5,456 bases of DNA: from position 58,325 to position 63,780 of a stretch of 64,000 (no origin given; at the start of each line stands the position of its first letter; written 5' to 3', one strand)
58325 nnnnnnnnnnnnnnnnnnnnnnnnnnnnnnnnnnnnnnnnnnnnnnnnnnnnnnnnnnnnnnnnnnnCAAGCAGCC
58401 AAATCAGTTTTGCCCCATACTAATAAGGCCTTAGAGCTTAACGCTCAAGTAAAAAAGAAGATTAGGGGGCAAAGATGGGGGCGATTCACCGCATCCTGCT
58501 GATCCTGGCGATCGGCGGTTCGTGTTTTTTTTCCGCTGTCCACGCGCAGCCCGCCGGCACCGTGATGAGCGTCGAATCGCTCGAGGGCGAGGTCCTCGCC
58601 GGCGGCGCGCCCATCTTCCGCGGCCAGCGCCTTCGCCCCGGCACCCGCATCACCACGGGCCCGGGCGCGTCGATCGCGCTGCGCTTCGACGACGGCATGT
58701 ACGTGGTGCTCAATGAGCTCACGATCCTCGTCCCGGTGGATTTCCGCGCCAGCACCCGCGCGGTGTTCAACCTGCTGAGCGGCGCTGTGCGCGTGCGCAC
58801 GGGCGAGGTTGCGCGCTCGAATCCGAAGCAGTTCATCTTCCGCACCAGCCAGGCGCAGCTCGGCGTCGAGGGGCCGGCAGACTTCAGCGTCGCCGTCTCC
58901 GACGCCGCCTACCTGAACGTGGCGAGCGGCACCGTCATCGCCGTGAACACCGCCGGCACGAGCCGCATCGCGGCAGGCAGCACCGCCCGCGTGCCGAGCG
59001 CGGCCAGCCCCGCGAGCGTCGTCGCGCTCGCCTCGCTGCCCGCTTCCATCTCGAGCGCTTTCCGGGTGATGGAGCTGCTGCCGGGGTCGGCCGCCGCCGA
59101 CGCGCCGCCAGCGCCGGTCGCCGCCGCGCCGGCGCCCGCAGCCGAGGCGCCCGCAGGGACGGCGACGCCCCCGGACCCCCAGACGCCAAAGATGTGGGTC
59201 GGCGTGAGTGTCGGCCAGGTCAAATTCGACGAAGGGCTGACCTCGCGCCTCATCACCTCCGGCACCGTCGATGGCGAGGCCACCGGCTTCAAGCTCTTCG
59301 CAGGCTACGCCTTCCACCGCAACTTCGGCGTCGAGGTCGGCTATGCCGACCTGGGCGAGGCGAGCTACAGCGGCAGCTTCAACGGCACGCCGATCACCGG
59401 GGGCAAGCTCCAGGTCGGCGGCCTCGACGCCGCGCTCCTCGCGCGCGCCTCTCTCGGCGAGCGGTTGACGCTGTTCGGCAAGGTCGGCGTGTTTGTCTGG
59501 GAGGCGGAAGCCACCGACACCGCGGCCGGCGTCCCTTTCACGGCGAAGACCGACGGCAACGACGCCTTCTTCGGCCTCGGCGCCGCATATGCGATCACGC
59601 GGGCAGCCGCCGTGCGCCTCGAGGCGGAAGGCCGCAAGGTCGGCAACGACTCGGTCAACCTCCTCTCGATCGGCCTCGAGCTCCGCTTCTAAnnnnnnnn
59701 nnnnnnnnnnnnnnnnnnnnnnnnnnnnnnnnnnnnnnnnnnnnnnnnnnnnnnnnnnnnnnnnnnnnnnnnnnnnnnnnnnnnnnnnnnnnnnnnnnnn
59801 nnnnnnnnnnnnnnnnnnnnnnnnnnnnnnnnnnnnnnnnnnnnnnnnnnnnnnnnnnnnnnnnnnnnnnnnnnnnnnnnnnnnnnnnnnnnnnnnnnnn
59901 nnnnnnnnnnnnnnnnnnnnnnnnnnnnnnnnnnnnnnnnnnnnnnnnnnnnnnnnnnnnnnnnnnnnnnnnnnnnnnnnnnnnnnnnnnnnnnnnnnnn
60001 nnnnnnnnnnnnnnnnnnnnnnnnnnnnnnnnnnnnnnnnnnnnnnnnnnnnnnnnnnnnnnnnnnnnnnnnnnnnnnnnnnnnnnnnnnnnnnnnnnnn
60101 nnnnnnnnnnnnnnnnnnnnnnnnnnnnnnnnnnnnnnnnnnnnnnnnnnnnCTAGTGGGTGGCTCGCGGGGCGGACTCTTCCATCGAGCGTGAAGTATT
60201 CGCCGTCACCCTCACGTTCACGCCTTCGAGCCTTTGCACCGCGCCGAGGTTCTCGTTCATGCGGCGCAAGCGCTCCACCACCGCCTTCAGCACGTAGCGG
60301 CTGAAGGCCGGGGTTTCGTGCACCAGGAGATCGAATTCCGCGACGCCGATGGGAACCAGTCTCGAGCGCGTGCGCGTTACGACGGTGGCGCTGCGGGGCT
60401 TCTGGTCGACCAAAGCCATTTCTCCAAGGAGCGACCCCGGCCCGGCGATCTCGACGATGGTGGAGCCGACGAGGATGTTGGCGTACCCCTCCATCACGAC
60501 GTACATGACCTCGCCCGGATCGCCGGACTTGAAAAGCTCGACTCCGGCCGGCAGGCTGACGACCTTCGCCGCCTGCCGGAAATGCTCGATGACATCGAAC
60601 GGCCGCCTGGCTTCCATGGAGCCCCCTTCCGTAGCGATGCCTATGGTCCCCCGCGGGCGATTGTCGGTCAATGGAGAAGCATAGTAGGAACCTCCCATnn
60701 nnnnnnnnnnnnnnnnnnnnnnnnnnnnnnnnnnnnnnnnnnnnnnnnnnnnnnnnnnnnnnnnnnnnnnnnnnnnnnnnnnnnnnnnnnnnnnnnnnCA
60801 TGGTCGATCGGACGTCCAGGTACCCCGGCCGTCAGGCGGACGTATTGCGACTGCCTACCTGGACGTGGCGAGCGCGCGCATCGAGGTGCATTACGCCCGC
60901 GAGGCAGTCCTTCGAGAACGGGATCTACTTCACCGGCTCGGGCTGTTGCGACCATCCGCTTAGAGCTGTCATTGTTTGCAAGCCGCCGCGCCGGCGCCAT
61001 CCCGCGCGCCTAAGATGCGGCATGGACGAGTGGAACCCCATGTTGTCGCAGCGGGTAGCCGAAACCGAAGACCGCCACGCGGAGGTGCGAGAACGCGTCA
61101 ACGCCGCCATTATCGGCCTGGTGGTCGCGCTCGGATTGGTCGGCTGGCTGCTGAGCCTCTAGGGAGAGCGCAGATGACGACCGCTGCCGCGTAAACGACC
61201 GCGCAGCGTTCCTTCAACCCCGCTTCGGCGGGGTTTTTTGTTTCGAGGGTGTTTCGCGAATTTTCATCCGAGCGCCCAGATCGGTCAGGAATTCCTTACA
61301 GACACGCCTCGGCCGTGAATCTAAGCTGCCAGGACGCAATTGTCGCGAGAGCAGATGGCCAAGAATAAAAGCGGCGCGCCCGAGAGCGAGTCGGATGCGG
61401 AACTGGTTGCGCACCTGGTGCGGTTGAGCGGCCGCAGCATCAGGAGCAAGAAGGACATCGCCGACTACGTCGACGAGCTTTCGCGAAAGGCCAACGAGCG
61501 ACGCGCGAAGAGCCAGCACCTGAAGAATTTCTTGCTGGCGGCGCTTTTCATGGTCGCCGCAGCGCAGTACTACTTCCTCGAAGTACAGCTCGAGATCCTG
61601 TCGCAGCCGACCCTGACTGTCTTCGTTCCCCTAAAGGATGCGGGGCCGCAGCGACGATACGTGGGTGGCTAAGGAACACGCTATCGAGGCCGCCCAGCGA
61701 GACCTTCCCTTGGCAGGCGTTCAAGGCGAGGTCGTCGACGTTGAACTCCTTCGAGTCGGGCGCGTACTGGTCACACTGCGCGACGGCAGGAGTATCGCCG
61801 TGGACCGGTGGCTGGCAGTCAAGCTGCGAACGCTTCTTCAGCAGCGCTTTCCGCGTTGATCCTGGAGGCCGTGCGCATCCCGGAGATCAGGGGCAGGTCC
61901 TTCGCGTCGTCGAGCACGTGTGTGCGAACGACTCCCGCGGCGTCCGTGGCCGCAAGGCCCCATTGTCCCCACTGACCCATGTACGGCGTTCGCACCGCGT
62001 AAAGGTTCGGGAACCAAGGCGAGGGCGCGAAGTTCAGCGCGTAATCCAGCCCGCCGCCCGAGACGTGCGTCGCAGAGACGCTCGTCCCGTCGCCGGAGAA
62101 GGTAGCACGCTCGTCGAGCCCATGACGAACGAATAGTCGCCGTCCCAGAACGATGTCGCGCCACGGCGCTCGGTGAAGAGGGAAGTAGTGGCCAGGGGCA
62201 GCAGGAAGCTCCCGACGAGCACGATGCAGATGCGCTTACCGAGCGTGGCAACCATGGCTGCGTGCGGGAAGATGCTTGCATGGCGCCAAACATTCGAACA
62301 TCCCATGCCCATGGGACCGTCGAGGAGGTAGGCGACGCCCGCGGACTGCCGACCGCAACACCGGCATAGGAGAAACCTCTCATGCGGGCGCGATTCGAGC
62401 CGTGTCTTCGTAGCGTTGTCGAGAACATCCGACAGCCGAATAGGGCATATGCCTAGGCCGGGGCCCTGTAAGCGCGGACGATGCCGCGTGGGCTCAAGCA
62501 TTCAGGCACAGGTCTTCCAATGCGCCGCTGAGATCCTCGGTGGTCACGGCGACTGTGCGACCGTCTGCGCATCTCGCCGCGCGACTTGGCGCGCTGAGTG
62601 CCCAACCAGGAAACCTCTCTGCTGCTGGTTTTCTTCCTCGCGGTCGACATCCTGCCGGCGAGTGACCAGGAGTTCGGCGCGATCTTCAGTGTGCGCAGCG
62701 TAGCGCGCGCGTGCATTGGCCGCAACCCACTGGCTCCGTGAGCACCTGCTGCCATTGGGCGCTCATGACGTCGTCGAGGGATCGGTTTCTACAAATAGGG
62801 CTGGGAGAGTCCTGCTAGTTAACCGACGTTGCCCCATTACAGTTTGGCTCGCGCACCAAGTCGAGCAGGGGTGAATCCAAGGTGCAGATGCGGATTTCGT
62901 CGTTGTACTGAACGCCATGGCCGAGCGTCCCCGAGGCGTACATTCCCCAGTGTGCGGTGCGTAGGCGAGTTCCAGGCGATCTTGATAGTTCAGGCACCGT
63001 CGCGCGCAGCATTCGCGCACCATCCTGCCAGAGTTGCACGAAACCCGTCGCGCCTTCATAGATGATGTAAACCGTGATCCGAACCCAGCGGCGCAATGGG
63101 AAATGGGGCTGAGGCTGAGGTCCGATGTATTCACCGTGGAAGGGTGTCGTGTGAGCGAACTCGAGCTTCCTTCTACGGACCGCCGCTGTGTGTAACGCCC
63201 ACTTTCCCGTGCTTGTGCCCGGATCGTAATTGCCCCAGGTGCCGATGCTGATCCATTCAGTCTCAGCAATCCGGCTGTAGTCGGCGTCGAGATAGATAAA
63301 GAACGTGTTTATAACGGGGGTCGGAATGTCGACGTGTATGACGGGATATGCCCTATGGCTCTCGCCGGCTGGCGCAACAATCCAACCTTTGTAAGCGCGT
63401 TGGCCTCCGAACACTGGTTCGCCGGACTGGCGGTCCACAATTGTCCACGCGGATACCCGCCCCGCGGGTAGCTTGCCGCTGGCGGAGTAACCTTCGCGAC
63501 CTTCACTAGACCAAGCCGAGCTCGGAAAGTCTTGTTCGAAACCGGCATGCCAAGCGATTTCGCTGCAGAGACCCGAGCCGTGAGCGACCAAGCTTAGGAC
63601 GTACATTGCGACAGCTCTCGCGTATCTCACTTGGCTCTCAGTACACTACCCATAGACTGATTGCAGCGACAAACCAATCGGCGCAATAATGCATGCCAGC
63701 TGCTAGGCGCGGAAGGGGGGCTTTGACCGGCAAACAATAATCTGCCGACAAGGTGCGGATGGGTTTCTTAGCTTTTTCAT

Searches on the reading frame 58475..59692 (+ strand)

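Call 10: search_protein_families(library=pfam, proteins=[window:58475-59692:+], max_evalue=0.01)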
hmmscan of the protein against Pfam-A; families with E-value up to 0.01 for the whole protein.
window:58475-59692:+ (405 aa): 3 families
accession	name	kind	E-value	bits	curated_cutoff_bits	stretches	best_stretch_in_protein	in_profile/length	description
PF01389.23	OmpA_membrane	-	4.7e-18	66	21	1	236-383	2-145/180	OmpA-like transmembrane domain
PF13505.12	OMP_b-brl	-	2.9e-17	63.8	28.7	1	222-405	10-175/175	Outer membrane protein beta-barrel domain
PF04773.18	FecR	-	3.9e-11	43.7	24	1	58-154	2-96/97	FecR protein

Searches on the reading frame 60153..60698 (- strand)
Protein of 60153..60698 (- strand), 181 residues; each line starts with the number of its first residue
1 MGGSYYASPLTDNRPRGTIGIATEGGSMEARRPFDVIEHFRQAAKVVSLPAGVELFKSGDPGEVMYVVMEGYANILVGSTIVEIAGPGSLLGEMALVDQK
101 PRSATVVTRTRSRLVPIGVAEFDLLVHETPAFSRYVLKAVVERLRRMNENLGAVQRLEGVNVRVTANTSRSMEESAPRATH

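Call 53: search_protein_families(library=pfam, proteins=[window:60153-60698:-], max_evalue=0.0001)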
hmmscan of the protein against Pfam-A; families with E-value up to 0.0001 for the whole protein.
window:60153-60698:- (181 aa): 1 family
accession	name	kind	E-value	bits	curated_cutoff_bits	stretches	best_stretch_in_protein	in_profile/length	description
PF00027.35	cNMP_binding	-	5.1e-15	55.6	27.5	1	47-124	2-84/89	Cyclic nucleotide-binding domain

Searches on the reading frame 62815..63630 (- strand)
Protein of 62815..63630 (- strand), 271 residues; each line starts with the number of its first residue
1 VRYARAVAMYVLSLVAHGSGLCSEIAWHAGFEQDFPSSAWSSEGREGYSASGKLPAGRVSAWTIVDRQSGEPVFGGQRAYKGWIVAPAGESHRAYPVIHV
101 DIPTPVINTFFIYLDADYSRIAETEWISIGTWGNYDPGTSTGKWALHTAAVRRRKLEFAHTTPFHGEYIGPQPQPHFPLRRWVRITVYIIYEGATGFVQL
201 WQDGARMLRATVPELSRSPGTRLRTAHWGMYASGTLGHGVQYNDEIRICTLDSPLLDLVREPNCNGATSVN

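Call 53: search_protein_families(library=pfam, proteins=[window:62815-63630:-], max_evalue=0.0001)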
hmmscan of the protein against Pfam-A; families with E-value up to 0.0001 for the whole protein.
window:62815-63630:- (271 aa): 0 families

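Call 85: find_encoding_contigs(protein=window:62815-63630:-, flank=10000, max_places=1)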
Protein window:62815-63630:- (271 aa): no gene with exactly this product is on record in the collection.
